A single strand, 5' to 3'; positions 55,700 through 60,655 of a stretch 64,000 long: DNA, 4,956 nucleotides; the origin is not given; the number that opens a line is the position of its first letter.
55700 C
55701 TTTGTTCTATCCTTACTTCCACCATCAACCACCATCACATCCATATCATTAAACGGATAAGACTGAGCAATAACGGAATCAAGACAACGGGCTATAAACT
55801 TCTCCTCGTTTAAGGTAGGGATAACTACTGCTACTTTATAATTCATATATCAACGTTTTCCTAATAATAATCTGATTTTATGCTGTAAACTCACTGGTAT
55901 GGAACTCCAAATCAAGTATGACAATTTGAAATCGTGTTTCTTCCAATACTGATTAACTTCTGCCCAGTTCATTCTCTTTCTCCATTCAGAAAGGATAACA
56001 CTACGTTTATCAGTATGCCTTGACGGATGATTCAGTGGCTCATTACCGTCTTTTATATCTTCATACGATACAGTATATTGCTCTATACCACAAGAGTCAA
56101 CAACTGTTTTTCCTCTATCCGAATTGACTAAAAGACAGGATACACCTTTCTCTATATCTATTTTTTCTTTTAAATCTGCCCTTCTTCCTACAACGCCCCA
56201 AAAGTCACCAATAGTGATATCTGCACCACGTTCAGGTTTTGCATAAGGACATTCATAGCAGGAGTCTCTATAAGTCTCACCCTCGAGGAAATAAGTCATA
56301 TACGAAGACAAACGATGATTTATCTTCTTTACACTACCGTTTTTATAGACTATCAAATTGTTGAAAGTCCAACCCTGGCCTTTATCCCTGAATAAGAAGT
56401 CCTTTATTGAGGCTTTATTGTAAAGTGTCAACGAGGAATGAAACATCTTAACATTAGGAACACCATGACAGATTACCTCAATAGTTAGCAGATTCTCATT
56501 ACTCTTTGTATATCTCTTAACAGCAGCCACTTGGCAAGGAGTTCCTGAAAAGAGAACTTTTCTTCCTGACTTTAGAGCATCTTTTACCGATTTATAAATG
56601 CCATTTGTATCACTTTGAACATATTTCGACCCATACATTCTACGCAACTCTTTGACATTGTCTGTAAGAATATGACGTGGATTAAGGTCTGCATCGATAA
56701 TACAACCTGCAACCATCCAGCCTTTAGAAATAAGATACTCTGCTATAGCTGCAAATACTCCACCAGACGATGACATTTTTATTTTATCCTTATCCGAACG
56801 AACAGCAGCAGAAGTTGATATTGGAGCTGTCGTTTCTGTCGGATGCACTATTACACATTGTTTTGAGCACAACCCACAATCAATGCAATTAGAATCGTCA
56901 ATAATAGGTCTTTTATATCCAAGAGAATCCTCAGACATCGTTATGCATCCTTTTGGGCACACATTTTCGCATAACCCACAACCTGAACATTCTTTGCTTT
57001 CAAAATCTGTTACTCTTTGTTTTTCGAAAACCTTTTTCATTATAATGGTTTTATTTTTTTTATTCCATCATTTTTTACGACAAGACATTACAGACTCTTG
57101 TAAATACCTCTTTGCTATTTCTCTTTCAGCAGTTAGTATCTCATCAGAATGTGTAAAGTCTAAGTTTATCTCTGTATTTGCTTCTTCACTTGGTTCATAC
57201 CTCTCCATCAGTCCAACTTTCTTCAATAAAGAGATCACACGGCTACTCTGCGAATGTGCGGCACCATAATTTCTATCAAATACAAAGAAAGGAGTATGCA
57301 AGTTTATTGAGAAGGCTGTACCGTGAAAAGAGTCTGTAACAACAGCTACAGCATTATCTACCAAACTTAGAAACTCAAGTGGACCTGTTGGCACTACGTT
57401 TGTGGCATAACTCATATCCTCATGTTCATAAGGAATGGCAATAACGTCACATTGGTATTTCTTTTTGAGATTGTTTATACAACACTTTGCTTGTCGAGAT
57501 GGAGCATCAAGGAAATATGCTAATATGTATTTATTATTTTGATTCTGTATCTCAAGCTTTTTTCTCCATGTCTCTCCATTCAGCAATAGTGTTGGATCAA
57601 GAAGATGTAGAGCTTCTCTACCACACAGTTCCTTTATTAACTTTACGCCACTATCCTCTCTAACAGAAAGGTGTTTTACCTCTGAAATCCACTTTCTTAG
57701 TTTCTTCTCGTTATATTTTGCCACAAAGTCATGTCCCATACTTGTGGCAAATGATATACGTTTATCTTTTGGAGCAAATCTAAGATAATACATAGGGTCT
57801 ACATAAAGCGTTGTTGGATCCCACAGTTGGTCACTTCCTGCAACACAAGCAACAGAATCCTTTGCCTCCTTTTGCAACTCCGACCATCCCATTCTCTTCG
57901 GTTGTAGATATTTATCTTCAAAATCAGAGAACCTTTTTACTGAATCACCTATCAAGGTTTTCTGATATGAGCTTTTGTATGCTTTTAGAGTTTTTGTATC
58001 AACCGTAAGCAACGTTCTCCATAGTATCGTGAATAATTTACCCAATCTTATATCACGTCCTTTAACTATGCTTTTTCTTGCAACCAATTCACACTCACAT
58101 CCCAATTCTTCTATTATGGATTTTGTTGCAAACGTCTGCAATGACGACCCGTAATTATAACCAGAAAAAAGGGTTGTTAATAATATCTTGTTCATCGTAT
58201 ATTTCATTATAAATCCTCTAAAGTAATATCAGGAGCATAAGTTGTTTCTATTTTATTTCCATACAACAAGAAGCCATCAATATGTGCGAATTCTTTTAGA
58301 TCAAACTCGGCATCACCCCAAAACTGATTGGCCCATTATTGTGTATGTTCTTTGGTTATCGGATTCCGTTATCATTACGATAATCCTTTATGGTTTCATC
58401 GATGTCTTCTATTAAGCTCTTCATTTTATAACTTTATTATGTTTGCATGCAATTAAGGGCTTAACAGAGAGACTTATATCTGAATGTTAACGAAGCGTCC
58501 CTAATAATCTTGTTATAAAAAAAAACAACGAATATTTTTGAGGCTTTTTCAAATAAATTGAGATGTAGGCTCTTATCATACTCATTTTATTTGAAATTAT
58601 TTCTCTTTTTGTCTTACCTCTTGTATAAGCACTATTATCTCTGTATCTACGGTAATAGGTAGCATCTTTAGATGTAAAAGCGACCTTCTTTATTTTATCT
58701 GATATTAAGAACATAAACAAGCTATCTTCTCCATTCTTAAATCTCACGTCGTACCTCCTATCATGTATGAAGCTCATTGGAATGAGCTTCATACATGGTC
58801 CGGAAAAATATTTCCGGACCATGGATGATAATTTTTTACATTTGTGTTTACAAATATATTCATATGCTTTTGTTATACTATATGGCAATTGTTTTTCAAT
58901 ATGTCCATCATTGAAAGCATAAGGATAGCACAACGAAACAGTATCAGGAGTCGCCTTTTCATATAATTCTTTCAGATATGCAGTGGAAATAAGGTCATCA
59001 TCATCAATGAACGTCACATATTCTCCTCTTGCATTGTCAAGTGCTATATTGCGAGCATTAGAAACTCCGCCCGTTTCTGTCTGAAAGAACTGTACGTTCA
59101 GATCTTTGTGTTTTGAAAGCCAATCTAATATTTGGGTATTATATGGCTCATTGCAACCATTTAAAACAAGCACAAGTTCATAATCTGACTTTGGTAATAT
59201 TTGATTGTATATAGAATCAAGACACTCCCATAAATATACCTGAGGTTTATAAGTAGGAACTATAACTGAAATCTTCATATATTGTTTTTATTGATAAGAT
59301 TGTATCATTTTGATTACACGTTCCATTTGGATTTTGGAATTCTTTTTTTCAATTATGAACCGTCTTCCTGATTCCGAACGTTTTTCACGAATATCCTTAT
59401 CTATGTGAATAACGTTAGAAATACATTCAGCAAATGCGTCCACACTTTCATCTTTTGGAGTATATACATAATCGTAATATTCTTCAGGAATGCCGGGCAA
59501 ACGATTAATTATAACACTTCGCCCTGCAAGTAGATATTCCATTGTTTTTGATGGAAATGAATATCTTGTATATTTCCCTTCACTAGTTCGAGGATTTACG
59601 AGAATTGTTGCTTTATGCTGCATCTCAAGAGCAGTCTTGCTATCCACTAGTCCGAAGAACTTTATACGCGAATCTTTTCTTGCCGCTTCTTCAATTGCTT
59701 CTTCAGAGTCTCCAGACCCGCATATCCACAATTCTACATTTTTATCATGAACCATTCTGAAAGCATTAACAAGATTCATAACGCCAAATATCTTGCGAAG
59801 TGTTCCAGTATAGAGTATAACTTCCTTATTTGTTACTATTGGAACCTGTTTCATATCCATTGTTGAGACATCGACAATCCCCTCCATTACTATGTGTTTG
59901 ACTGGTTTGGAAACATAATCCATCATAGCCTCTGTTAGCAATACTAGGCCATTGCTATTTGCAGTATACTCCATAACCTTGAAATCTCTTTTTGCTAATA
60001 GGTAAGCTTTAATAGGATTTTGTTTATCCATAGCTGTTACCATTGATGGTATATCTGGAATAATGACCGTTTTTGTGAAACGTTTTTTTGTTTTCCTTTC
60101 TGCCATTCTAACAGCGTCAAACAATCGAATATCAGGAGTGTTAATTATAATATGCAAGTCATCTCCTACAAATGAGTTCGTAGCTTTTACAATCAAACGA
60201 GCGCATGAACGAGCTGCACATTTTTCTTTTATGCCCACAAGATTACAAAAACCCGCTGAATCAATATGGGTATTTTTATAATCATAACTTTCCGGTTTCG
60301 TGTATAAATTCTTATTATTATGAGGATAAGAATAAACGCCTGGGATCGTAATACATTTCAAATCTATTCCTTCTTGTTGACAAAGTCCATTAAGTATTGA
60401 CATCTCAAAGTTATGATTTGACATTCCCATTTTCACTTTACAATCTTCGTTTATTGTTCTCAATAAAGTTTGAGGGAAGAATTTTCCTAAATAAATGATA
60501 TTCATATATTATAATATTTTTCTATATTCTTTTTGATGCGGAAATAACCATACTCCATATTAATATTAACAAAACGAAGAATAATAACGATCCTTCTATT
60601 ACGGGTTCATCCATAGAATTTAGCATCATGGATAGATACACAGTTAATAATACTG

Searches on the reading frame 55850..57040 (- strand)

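Call 5: search_protein_families(library=pfam, proteins=[window:55850-57040:-], max_evalue=0.01)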
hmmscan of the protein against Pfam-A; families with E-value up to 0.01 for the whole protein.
window:55850-57040:- (396 aa): 13 families
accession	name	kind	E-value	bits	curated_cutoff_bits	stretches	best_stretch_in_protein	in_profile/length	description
PF04432.18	FrhB_FdhB_C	-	1e-19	71.3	23.3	1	160-322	2-140/150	Coenzyme F420 hydrogenase/dehydrogenase, beta subunit C terminus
PF14697.11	Fer4_21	-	4.4e-09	36.8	35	1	6-35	29-59/59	4Fe-4S dicluster domain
PF04422.18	FrhB_FdhB_N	-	6.5e-09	36.3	22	1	79-145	4-73/78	Coenzyme F420 hydrogenase/dehydrogenase, beta subunit N-term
PF00037.32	Fer4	-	5.5e-08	32.7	21.1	1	17-34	7-24/24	4Fe-4S binding domain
PF12838.12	Fer4_7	-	6.6e-08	33.3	27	1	18-62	2-48/52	4Fe-4S dicluster domain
PF13183.11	Fer4_8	-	1.2e-06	29.3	27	1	50-79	3-32/68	4Fe-4S dicluster domain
PF13187.11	Fer4_9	-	1.2e-05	25.7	27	1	17-62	1-47/52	4Fe-4S dicluster domain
PF12797.12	Fer4_2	-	2e-05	24.7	24.5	1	44-62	2-20/22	4Fe-4S binding domain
PF13484.11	Fer4_16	-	0.00037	21.7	30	0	15-30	50-65/66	4Fe-4S double cluster binding domain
PF25160.1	LdpA_Fe-S-bd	-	0.0016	18.6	27.6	1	14-36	24-46/49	LdpA Fe-S cluster-binding domain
PF13534.11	Fer4_17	-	0.0019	19.1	22.2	0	13-31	41-59/61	4Fe-4S dicluster domain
PF13237.11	Fer4_10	-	0.002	18.4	25.5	1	14-62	5-52/53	4Fe-4S dicluster domain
PF17179.9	Fer4_22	-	0.0054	18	27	0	9-31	72-94/95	4Fe-4S dicluster domain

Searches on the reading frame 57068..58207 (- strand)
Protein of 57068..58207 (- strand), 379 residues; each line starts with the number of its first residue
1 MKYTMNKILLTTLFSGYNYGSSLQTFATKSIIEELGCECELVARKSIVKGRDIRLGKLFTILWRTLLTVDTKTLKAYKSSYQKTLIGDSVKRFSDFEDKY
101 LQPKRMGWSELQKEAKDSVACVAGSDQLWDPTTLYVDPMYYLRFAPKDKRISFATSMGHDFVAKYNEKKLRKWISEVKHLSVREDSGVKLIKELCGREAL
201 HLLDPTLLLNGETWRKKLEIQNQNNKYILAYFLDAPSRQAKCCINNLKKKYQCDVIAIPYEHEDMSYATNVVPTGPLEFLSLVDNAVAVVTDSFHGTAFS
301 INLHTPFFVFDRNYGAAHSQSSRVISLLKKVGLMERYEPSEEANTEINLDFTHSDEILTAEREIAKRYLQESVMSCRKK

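Call 5: search_protein_families(library=pfam, proteins=[window:57068-58207:-], max_evalue=0.01)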
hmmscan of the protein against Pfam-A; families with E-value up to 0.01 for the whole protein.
window:57068-58207:- (379 aa): 1 family
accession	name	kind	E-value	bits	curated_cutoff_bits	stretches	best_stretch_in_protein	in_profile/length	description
PF04230.19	PS_pyruv_trans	-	1.7e-28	100.7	25.3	1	18-313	1-279/280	Polysaccharide pyruvyl transferase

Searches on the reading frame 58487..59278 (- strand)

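Call 5: search_protein_families(library=pfam, proteins=[window:58487-59278:-], max_evalue=0.01)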
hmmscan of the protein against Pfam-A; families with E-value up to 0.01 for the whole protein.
window:58487-59278:- (263 aa): 3 families
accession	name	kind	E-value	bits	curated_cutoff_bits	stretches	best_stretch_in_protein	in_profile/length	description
PF00535.33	Glycos_transf_2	-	2.7e-22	79.9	23.3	1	4-146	1-139/168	Glycosyl transferase family 2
PF13641.12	Glyco_tranf_2_3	-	1.2e-08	35.6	27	1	3-109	3-111/230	Glycosyltransferase like family 2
PF10111.15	Glyco_tranf_2_2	-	4.8e-05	23.4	27.3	1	25-105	24-102/276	Glycosyltransferase like family 2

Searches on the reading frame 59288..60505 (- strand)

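Call 5: search_protein_families(library=pfam, proteins=[window:59288-60505:-], max_evalue=0.01)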
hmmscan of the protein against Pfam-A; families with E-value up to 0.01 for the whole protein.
window:59288-60505:- (405 aa): 2 families
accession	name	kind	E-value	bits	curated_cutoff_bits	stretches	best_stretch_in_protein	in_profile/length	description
PF13692.12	Glyco_trans_1_4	-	6.4e-16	59.3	27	1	228-366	2-140/142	Glycosyl transferases group 1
PF00534.26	Glycos_transf_1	-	5e-12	46.1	26.4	1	217-382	5-171/172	Glycosyl transferases group 1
